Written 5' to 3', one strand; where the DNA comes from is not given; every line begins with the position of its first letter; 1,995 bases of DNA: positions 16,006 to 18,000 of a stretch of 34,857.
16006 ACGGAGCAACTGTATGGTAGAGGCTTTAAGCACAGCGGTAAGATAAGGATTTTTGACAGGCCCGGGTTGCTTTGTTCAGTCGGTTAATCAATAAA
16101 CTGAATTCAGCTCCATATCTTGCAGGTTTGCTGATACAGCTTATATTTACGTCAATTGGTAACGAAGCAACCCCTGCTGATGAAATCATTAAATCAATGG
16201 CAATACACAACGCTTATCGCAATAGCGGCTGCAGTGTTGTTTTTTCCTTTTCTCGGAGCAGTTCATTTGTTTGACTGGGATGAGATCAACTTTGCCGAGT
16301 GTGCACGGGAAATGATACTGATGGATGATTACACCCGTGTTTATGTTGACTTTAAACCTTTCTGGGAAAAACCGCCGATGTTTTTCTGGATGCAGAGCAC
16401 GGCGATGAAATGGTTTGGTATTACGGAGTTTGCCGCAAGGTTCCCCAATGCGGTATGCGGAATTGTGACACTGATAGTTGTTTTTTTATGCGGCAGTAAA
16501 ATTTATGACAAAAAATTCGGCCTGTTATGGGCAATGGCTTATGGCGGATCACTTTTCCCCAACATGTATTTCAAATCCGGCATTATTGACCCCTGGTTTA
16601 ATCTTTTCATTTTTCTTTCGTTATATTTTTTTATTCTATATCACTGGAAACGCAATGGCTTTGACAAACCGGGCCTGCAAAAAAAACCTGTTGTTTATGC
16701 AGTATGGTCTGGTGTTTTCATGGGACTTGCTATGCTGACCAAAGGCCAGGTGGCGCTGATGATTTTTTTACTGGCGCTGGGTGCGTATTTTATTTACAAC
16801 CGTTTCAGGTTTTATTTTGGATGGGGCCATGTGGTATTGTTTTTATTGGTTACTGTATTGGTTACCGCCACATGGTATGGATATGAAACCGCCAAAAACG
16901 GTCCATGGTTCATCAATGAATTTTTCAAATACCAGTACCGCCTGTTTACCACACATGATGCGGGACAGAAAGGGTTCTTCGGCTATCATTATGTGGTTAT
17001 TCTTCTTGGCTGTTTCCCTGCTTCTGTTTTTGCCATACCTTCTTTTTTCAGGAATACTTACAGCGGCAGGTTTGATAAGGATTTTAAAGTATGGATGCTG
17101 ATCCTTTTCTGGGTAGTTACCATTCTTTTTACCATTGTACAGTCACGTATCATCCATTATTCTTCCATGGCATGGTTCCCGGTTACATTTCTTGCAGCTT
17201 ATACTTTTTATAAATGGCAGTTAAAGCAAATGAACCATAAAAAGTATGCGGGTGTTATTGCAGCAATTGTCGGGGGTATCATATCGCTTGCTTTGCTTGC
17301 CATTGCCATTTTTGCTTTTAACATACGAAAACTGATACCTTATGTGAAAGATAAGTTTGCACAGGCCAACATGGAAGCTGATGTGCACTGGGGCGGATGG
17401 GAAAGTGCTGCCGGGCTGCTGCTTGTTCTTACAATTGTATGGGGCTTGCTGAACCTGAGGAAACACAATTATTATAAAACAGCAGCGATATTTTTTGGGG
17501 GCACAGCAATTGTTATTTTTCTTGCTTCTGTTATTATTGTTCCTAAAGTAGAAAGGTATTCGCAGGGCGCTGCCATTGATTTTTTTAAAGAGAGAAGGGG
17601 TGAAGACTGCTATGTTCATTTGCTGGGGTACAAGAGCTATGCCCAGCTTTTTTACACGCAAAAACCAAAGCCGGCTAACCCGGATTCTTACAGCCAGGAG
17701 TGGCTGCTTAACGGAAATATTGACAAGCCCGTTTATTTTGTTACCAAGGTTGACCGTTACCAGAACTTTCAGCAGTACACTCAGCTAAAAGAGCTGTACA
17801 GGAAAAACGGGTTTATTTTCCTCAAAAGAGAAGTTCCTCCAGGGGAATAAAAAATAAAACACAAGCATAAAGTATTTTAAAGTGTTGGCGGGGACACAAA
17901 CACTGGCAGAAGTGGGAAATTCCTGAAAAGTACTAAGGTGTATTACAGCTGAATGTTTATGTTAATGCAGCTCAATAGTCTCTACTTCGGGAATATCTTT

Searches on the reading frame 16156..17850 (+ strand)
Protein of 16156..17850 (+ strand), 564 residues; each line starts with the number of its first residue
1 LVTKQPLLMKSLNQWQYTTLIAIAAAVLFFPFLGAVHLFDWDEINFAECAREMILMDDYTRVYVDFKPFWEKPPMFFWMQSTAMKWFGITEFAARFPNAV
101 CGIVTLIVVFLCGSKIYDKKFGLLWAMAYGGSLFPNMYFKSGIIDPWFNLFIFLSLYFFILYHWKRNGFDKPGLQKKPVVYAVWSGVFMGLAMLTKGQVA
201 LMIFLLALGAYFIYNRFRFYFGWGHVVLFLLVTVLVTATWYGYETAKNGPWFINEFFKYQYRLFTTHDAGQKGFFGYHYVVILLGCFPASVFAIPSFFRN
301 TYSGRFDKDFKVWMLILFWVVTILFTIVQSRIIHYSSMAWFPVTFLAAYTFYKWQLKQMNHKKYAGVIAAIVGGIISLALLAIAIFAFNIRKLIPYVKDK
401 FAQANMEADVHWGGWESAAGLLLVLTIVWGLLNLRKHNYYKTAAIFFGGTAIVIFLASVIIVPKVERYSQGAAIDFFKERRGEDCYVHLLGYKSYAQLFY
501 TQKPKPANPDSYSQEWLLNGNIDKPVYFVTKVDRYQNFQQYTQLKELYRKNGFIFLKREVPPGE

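Call 3: search_protein_families(library=pfam, proteins=[window:16156-17850:+], max_evalue=0.01)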
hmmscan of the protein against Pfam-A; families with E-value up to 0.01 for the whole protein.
window:16156-17850:+ (564 aa): 1 family
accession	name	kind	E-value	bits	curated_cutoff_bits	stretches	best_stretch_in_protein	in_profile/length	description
PF13231.12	PMT_2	-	4.3e-14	53.5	26.1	1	72-236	2-155/160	Dolichyl-phosphate-mannose-protein mannosyltransferase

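Call 5: search_protein_families(library=ncbifam, proteins=[window:16156-17850:+], max_evalue=0.001)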
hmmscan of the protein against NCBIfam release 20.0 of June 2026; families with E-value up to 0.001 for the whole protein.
window:16156-17850:+ (564 aa): 1 family
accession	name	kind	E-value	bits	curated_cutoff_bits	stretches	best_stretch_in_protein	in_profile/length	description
NF009784.2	PRK13279.1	equivalog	1.7e-22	79.8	567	1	16-404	6-384/539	lipid IV(A) 4-amino-4-deoxy-L-arabinosyltransferase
